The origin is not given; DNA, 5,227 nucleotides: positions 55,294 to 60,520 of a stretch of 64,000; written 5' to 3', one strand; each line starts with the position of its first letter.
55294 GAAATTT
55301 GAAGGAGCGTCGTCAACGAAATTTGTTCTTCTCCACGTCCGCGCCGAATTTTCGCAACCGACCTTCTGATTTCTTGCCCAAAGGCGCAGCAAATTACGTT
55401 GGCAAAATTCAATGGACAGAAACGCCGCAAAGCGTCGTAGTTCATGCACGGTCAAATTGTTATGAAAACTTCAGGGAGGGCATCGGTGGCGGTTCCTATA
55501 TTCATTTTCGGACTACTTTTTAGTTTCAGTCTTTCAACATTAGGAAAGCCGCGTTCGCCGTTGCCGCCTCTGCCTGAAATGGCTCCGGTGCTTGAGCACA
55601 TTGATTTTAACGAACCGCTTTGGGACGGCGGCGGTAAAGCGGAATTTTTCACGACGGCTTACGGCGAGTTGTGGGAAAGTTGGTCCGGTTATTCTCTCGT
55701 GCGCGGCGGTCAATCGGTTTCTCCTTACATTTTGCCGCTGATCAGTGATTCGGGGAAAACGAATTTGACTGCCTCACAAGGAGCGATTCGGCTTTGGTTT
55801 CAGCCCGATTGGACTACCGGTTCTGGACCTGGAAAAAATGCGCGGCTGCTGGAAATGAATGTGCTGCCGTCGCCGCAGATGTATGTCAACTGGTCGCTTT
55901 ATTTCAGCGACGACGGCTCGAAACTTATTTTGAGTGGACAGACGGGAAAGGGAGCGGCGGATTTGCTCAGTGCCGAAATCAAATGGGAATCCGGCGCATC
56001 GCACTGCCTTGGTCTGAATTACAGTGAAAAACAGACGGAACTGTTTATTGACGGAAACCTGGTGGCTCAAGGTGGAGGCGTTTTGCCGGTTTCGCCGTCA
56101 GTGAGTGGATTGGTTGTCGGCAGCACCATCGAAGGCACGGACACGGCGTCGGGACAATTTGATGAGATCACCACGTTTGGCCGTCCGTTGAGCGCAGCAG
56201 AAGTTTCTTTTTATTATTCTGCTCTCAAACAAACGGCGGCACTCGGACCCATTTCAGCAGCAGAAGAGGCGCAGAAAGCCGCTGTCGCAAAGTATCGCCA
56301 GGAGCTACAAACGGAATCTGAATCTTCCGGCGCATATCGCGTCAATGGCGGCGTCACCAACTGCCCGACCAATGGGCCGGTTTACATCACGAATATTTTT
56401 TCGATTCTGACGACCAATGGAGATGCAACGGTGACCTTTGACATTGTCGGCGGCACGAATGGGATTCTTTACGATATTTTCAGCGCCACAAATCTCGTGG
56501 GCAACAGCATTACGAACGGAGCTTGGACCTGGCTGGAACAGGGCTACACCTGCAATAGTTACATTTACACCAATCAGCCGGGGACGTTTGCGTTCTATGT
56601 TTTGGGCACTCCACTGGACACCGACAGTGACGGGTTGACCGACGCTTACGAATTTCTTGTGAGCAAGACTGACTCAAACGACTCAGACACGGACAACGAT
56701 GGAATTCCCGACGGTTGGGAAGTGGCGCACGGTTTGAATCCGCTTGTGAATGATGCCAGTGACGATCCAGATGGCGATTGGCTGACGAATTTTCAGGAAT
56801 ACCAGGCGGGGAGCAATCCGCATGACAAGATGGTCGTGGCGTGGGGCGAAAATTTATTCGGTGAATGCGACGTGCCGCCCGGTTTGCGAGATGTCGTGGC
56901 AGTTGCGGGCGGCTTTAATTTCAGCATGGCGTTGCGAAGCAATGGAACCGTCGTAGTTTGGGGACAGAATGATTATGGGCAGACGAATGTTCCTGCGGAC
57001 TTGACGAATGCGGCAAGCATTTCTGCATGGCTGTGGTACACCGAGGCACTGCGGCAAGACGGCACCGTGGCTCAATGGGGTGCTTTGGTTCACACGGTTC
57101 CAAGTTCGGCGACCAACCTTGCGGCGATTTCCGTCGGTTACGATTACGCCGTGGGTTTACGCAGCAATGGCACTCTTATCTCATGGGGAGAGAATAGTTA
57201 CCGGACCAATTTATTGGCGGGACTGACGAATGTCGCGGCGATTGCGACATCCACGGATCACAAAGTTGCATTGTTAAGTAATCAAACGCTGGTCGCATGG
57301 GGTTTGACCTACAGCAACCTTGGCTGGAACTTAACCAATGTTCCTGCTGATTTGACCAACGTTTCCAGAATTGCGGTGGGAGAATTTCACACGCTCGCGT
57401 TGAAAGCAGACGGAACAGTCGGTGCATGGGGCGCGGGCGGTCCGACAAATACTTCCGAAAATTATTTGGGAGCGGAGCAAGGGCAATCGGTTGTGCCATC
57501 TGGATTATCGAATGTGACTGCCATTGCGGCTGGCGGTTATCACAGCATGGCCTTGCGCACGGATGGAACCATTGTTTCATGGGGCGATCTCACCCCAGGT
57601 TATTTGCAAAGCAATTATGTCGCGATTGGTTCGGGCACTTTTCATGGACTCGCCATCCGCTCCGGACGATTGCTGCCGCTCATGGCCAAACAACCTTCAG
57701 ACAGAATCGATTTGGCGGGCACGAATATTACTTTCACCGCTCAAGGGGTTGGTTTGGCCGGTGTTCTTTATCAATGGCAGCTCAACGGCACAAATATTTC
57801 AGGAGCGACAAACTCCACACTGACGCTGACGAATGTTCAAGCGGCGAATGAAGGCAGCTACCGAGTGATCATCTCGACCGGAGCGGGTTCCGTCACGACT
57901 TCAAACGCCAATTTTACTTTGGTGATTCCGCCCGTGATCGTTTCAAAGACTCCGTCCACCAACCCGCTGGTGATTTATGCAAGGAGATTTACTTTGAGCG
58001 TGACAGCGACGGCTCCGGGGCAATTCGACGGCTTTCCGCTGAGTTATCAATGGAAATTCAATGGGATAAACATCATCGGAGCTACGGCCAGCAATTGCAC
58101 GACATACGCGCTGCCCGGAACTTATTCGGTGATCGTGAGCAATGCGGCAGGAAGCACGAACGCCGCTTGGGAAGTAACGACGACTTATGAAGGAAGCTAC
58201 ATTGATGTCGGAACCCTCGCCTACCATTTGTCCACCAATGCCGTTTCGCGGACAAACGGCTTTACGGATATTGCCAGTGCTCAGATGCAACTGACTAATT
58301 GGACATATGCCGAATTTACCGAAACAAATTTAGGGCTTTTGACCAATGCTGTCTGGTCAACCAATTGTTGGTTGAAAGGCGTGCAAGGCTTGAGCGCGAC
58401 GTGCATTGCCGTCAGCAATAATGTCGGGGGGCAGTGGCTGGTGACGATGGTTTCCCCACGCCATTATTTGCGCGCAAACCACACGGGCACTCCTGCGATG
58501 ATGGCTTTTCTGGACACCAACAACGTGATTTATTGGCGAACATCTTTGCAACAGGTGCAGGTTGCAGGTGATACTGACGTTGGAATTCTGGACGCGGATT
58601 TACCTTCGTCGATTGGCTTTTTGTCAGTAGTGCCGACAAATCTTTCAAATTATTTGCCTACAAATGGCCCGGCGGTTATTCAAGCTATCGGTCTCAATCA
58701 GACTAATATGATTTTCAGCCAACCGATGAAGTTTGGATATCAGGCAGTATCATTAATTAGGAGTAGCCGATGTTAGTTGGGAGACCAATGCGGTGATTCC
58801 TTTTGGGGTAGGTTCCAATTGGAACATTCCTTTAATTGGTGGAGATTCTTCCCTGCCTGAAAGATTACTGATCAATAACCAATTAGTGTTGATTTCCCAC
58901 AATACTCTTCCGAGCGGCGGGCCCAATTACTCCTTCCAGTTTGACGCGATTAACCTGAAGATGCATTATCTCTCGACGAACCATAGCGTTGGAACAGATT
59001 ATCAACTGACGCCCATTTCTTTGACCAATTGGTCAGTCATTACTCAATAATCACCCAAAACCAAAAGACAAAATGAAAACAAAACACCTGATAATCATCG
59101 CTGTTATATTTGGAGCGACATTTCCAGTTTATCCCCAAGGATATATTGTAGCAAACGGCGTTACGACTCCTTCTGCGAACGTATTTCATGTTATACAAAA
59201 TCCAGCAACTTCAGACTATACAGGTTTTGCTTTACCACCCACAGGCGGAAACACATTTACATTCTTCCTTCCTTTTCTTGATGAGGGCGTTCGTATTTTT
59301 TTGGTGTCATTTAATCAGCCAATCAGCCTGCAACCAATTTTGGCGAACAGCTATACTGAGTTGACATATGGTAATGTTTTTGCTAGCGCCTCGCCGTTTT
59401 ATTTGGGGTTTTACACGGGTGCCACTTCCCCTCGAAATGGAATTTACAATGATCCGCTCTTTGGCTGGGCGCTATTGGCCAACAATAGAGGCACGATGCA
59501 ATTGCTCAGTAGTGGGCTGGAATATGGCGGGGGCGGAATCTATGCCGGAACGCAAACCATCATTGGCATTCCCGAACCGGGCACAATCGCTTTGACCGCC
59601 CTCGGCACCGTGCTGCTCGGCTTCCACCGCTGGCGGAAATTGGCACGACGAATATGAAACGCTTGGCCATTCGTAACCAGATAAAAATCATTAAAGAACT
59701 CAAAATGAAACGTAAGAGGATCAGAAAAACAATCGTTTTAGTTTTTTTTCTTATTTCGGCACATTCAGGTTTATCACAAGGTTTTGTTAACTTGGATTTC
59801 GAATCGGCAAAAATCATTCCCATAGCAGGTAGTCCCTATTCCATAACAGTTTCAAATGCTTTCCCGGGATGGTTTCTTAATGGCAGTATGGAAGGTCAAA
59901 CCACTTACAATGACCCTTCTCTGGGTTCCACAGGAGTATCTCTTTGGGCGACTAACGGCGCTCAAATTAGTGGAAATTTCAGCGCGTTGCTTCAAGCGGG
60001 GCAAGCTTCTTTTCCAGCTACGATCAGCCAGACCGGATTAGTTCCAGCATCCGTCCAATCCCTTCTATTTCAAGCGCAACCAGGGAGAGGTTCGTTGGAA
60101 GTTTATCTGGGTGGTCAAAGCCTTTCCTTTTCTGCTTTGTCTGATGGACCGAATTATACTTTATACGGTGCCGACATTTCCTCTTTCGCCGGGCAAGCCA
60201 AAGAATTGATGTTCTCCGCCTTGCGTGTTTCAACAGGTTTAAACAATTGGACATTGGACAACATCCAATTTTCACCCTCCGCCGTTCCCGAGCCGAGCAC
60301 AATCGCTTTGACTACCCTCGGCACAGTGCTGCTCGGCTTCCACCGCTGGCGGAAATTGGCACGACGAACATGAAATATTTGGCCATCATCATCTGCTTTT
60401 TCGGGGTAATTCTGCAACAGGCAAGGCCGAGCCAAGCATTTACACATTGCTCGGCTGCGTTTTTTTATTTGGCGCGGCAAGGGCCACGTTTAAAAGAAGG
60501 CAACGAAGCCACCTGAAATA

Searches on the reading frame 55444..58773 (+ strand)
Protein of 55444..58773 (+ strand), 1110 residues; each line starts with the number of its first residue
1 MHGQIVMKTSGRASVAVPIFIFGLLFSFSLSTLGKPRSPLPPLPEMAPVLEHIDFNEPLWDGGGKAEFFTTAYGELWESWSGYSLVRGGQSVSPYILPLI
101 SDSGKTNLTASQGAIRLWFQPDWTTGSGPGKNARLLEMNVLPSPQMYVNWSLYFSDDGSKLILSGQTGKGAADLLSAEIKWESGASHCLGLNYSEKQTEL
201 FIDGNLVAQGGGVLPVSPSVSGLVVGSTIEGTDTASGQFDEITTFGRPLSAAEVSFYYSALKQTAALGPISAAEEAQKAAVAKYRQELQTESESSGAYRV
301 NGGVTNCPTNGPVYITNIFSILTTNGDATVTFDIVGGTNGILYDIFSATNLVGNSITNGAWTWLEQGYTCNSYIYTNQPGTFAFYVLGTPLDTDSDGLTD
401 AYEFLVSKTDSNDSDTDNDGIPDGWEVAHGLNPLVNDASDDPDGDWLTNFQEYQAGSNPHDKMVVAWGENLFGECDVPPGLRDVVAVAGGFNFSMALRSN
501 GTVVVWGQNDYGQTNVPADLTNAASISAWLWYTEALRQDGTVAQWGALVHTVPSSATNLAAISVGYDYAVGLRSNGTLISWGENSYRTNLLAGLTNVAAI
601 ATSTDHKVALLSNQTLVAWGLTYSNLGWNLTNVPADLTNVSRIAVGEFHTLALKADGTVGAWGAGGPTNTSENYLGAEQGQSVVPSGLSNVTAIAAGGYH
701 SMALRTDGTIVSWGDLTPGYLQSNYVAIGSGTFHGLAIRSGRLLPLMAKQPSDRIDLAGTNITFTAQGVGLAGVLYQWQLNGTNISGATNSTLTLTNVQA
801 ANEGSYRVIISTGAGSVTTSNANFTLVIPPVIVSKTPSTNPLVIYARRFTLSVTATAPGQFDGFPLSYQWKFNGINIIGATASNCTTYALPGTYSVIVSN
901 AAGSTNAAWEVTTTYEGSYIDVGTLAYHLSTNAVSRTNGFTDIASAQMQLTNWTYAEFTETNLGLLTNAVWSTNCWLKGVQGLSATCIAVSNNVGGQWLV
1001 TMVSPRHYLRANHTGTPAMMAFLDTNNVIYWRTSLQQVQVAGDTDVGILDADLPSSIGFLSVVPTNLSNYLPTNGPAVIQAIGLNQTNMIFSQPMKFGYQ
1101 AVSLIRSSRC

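Call 89: search_protein_families(library=pfam, proteins=[window:55444-58773:+], max_evalue=0.001)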
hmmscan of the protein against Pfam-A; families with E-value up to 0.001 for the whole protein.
window:55444-58773:+ (1110 aa): 7 families
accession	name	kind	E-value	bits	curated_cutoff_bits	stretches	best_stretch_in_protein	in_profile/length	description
PF13540.12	RCC1_2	-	2.2e-30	104.1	22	4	484-513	1-30/30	Regulator of chromosome condensation (RCC1) repeat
PF25390.1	WD40_RLD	-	4.4e-28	99.1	150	2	596-722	32-175/363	RCC1-like domain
PF18884.5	TSP3_bac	-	1.8e-10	40.9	25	1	415-434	1-20/22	Bacterial TSP3 repeat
PF13385.13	Laminin_G_3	-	4.8e-08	33.7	27.6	1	106-255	12-151/151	Concanavalin A-like lectin/glucanases superfamily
PF13927.12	Ig_3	-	1.1e-06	29.4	30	0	751-810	8-76/78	Immunoglobulin domain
PF00415.24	RCC1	-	2.4e-05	25.3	21.7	0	686-704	30-50/50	Regulator of chromosome condensation (RCC1) repeat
PF07679.22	I-set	-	0.00084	19.8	23.7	0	789-820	54-85/90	Immunoglobulin I-set domain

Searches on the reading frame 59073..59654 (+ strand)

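Call 14: search_protein_families(library=pfam, proteins=[window:59073-59654:+], max_evalue=0.001)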
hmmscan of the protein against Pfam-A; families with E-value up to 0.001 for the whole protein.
window:59073-59654:+ (194 aa): 1 family
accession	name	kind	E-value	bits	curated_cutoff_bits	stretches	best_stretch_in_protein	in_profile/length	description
PF07589.16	PEP-CTERM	-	0.00032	21.1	20.7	1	166-189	2-24/24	PEP-CTERM motif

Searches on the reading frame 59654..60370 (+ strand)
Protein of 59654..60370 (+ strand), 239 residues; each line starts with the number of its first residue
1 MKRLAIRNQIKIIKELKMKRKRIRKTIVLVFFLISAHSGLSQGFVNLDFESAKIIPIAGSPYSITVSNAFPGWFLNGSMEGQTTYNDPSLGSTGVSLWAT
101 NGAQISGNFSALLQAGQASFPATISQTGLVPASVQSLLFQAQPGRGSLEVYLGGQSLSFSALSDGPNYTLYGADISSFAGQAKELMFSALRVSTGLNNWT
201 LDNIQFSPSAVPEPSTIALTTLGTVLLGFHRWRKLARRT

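Call 14: search_protein_families(library=pfam, proteins=[window:59654-60370:+], max_evalue=0.001)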
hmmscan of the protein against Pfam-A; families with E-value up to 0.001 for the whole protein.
window:59654-60370:+ (239 aa): 1 family
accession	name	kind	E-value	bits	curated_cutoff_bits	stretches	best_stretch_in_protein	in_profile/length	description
PF07589.16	PEP-CTERM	-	9.1e-05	22.8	20.7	1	210-234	1-24/24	PEP-CTERM motif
